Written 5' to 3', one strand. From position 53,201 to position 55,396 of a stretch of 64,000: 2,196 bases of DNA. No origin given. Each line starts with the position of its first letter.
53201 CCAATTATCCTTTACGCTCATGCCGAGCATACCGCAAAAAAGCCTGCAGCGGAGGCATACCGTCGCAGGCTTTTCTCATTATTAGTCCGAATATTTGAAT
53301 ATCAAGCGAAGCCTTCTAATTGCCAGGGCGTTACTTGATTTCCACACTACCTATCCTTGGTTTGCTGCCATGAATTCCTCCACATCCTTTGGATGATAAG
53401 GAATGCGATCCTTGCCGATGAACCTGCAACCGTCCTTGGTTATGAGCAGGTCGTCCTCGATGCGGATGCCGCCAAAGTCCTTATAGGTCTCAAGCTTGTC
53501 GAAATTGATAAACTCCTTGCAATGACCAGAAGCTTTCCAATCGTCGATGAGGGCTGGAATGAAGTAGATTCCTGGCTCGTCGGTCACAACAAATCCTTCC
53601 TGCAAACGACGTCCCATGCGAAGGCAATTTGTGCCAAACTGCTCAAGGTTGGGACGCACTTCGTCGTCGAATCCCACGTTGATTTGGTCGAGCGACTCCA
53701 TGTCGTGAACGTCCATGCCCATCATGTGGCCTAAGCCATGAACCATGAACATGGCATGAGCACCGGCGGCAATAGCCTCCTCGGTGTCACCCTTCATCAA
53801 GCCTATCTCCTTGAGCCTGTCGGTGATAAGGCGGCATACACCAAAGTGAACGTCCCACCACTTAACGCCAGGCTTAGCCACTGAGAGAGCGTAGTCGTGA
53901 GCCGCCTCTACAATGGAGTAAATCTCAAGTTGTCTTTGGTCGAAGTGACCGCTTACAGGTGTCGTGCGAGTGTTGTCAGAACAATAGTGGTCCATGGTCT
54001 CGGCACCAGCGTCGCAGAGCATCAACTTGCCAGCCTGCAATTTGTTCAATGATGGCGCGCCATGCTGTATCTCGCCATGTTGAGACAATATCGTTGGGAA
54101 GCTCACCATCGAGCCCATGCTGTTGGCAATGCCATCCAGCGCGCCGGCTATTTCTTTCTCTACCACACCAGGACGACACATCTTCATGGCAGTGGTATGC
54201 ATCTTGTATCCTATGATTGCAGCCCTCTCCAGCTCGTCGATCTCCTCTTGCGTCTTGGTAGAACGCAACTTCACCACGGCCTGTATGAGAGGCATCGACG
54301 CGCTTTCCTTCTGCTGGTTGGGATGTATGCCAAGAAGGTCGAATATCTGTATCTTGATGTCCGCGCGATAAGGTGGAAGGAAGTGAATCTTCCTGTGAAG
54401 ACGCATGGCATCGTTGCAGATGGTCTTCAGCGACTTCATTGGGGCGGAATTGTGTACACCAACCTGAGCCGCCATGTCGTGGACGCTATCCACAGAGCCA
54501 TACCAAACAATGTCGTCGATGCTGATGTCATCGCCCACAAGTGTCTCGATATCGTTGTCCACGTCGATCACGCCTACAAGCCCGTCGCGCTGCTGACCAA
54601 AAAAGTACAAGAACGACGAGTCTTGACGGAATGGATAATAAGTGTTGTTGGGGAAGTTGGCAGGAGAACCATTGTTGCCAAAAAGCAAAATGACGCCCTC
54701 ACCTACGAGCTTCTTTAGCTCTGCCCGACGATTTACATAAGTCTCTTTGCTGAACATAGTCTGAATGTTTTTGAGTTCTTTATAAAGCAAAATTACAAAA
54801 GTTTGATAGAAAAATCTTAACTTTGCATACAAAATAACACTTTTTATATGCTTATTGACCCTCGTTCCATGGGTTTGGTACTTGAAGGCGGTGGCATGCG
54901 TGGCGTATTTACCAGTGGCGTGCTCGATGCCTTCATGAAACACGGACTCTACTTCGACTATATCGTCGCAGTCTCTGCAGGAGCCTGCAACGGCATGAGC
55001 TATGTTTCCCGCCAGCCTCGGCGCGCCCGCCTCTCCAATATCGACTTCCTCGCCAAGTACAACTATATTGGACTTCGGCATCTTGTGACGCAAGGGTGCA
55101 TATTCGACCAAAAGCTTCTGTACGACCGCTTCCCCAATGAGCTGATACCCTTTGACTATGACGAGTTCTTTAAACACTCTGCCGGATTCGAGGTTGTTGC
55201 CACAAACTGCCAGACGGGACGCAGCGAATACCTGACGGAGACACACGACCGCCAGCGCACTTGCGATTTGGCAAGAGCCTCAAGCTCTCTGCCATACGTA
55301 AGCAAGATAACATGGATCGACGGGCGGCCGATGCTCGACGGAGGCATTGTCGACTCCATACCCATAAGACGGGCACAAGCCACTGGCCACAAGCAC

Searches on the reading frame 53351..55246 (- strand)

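Call 7: search_protein_families(library=pfam, proteins=[window:53351-55246:-])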
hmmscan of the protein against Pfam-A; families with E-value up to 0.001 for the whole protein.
window:53351-55246:- (631 aa): 2 families
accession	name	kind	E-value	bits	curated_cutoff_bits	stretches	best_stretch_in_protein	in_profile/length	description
PF00557.29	Peptidase_M24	-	9.9e-47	159.8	23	1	338-604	2-208/208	Metallopeptidase family M24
PF05195.22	AMP_N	-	7.1e-22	77.8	24.6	1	170-287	1-120/121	Aminopeptidase P, N-terminal domain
